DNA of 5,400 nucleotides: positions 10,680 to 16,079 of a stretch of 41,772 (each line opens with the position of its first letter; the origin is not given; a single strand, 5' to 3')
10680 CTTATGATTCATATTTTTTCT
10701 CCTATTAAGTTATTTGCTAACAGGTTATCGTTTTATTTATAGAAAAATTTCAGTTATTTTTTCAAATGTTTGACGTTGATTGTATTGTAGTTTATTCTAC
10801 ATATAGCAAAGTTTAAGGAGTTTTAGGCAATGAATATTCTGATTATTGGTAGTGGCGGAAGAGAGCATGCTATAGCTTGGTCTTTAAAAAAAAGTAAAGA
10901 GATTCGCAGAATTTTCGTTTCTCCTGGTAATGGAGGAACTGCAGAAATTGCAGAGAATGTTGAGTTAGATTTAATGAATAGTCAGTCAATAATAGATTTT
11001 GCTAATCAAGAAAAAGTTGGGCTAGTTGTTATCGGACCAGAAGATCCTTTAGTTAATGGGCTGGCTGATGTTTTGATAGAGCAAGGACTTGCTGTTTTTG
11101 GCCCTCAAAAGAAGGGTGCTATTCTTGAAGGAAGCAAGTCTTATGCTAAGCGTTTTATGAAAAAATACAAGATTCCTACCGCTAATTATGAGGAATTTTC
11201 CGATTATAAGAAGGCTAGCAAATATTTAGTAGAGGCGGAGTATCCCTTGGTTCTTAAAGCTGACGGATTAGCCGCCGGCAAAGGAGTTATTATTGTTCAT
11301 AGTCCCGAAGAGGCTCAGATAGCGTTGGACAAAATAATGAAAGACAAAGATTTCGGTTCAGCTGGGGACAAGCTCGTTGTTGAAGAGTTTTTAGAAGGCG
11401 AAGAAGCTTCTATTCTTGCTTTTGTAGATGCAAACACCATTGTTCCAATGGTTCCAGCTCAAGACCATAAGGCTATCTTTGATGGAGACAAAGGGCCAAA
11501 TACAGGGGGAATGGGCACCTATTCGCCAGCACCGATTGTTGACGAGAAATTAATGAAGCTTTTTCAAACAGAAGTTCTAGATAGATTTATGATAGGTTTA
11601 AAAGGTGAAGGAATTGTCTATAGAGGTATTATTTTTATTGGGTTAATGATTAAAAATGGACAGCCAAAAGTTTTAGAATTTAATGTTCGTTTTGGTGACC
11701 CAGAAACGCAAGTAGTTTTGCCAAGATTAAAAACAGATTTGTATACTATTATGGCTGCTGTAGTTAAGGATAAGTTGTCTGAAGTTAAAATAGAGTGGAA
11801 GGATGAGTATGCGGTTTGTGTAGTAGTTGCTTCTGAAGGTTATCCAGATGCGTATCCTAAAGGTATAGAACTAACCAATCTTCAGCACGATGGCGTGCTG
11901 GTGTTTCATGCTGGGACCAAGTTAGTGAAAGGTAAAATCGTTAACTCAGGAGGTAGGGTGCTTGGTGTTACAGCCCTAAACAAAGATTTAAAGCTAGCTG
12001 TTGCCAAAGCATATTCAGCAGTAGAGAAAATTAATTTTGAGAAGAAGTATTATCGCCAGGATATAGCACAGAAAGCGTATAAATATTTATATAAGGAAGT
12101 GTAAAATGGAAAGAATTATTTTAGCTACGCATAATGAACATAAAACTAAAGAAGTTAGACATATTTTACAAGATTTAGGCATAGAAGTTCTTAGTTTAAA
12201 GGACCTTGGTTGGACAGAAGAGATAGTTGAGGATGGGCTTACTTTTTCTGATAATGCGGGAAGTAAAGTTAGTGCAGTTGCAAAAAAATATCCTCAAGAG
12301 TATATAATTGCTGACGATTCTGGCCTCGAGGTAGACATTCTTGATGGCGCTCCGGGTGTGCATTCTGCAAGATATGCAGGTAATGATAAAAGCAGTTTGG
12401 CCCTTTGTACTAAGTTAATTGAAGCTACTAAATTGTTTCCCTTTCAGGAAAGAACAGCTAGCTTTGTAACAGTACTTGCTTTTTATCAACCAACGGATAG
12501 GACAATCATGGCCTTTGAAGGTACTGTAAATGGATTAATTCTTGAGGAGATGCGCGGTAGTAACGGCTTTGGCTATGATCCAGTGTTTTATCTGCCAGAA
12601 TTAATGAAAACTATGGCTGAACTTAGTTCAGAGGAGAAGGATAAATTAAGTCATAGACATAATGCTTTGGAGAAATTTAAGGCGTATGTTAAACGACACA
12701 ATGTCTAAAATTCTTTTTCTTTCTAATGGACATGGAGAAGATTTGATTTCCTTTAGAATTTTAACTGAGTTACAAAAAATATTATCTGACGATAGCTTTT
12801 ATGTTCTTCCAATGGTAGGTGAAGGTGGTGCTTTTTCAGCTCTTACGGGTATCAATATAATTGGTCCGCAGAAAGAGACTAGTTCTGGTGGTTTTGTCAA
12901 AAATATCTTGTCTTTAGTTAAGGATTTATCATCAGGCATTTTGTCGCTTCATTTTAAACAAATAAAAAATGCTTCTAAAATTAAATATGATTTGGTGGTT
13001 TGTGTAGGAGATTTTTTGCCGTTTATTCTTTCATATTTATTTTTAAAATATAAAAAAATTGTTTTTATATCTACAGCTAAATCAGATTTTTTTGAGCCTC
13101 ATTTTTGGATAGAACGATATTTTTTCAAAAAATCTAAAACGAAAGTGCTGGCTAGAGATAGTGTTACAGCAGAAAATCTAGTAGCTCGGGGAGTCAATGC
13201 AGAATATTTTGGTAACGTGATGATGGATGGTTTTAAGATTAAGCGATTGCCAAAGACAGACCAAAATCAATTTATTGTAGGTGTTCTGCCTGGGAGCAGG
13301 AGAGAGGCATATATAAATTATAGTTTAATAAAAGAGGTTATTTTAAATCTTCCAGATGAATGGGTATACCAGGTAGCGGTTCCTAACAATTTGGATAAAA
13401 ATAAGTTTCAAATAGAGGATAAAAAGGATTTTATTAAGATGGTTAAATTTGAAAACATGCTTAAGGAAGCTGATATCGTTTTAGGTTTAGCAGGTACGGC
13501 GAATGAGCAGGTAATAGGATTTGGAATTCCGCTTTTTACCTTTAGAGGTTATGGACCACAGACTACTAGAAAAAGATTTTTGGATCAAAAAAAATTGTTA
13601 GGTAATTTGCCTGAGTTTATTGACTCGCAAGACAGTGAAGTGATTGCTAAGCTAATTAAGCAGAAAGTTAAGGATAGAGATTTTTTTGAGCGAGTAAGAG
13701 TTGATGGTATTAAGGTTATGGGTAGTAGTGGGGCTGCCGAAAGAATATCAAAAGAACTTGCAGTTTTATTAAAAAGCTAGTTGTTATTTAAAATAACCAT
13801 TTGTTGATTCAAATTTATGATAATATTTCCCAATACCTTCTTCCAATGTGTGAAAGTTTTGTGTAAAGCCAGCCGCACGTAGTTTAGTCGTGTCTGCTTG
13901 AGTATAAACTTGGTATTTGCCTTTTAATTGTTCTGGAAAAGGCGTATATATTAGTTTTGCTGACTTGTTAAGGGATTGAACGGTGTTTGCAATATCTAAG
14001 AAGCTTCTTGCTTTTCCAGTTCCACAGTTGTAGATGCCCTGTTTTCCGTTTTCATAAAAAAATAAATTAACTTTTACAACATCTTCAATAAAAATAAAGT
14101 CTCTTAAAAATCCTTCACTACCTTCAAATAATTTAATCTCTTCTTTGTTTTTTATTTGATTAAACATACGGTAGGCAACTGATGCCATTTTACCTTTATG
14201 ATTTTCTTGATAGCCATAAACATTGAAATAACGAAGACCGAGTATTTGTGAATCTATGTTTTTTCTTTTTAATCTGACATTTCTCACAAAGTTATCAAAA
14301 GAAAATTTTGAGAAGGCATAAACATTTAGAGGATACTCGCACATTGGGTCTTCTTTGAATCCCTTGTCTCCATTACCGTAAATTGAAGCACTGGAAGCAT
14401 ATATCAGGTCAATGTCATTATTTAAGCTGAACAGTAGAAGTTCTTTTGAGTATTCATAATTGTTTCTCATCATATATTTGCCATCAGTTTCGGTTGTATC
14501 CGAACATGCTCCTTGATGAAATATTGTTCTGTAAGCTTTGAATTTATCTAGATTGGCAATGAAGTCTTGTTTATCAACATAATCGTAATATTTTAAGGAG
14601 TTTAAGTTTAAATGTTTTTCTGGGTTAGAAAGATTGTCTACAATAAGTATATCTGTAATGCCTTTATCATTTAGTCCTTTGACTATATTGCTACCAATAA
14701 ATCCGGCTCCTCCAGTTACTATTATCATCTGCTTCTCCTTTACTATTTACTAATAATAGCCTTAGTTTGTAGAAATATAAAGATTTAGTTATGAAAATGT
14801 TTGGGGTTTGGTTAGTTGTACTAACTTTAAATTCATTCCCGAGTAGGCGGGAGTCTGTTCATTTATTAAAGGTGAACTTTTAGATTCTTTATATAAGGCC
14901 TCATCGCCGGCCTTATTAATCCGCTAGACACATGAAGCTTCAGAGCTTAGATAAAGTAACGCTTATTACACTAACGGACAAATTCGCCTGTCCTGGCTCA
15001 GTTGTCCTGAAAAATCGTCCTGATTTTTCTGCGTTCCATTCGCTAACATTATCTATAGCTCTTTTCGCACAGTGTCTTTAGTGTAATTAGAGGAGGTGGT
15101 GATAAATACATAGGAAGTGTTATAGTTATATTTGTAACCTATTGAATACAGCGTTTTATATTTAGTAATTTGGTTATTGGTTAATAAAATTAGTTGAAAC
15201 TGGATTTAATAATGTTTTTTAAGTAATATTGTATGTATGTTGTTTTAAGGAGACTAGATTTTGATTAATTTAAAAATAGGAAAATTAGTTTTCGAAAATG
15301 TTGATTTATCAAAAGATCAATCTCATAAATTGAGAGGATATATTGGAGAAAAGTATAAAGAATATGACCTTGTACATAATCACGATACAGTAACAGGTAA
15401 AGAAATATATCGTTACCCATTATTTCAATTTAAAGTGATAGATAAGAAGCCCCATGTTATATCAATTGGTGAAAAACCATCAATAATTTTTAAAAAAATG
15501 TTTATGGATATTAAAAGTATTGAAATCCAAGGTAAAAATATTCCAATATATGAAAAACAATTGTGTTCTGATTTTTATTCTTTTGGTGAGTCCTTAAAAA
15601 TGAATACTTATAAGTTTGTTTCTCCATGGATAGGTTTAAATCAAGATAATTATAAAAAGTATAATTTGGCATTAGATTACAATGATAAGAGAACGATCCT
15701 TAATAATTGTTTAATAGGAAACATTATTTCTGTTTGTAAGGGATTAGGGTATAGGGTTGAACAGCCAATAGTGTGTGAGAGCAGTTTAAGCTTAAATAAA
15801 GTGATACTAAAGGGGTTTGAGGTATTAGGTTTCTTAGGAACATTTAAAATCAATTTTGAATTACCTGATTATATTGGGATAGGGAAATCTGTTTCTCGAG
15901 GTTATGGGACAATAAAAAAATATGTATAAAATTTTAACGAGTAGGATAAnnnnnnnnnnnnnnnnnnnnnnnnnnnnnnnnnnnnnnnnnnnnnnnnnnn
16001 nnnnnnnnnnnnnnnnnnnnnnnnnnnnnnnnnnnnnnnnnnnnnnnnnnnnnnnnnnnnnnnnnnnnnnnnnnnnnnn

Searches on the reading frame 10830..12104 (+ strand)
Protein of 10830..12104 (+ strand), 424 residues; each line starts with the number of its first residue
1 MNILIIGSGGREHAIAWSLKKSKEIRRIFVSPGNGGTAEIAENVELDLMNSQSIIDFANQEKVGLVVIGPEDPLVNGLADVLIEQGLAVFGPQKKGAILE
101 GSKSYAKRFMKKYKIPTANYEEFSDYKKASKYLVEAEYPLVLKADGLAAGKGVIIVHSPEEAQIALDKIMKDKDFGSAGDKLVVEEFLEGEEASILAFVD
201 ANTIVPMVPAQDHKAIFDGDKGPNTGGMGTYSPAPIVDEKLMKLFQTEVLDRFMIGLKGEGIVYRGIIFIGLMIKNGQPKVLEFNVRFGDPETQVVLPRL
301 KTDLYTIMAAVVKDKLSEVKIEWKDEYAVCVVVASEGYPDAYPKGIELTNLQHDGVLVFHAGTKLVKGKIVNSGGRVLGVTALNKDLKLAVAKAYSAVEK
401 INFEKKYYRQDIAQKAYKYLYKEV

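Call 65: search_protein_families(library=pfam, proteins=[window:10830-12104:+], max_evalue=0.0001)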
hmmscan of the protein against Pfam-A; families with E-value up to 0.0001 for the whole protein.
window:10830-12104:+ (424 aa): 6 families
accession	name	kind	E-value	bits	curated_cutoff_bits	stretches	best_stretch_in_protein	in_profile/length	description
PF01071.24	GARS_A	-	2.4e-76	256.3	27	1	101-293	1-194/194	Phosphoribosylglycinamide synthetase, ATP-grasp (A) domain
PF02844.21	GARS_N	-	6.4e-37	126.8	29.5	1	1-100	1-100/100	Phosphoribosylglycinamide synthetase, N domain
PF02843.22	GARS_C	-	3.1e-31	108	34.8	1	328-415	1-92/92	Phosphoribosylglycinamide synthetase, C domain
PF02222.28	ATP-grasp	-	6.4e-09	36.2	27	1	109-200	2-89/179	ATP-grasp domain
PF02655.19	ATP-grasp_3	-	6.4e-07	30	23.2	1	106-289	8-158/160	ATP-grasp domain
PF13535.11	ATP-grasp_4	-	1.9e-05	24.7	27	1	137-202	2-75/160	ATP-grasp domain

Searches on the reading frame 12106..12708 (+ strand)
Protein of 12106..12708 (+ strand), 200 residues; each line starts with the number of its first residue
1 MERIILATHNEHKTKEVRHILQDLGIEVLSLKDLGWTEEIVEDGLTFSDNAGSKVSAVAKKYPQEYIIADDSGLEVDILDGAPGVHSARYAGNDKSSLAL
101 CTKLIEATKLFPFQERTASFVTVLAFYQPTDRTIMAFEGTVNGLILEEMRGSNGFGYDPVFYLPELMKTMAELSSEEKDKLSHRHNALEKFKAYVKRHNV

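Call 65: search_protein_families(library=pfam, proteins=[window:12106-12708:+], max_evalue=0.0001)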
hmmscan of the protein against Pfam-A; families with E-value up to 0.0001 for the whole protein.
window:12106-12708:+ (200 aa): 1 family
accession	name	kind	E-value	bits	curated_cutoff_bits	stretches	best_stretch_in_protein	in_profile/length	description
PF01725.21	Ham1p_like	-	1.3e-61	208.1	22.5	1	4-193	1-185/186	Ham1 family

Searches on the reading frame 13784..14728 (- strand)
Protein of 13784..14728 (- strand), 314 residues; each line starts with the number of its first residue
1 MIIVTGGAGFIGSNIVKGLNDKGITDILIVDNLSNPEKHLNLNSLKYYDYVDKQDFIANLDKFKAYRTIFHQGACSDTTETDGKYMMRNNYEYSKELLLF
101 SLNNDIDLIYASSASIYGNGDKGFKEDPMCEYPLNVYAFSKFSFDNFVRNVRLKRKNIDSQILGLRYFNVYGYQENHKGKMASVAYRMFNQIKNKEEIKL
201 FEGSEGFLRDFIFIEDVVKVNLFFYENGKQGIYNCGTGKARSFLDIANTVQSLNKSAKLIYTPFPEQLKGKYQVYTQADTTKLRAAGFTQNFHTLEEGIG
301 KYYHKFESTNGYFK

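Call 65: search_protein_families(library=pfam, proteins=[window:13784-14728:-], max_evalue=0.0001)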
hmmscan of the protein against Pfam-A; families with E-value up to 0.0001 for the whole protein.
window:13784-14728:- (314 aa): 5 families
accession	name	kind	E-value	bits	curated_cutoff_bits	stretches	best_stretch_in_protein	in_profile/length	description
PF01370.27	Epimerase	-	7.1e-41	140.6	20.9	1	2-236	1-240/240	NAD dependent epimerase/dehydratase family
PF16363.11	GDP_Man_Dehyd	-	7.1e-20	72.1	27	1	3-248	1-260/332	GDP-mannose 4,6 dehydratase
PF01073.25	3Beta_HSD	-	1.5e-09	37.8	22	1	3-219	1-223/280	3-beta hydroxysteroid dehydrogenase/isomerase family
PF04321.23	RmlD_sub_bind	-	5.4e-06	26.1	27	1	2-207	3-182/287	RmlD substrate binding domain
PF02719.21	Polysacc_synt_2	-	5.7e-06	26.2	20.2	1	2-255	1-248/293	Polysaccharide biosynthesis protein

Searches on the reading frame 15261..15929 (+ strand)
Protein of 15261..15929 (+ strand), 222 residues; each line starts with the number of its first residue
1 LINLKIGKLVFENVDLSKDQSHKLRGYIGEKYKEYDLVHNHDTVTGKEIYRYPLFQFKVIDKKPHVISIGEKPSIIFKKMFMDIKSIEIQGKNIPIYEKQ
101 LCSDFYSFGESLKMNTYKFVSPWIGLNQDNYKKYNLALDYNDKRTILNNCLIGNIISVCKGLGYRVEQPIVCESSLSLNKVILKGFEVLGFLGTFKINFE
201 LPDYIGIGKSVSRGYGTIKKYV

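Call 5: search_protein_families(library=pfam, proteins=[window:15261-15929:+], max_evalue=0.01)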
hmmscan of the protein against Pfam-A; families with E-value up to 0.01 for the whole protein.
window:15261-15929:+ (222 aa): 2 families
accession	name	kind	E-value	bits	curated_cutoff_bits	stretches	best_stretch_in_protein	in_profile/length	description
PF17262.7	Cas6b_C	-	1.6e-36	125.4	39.4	1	113-220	5-113/114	Cas6b C-terminal domain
PF17955.6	Cas6b_N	-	4e-23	81.9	25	1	3-103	2-101/105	Cas6b N-terminal domain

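Call 6: search_protein_families(library=ncbifam, proteins=[window:15261-15929:+], max_evalue=0.01)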
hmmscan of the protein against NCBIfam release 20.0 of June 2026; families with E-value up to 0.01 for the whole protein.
window:15261-15929:+ (222 aa): 0 families
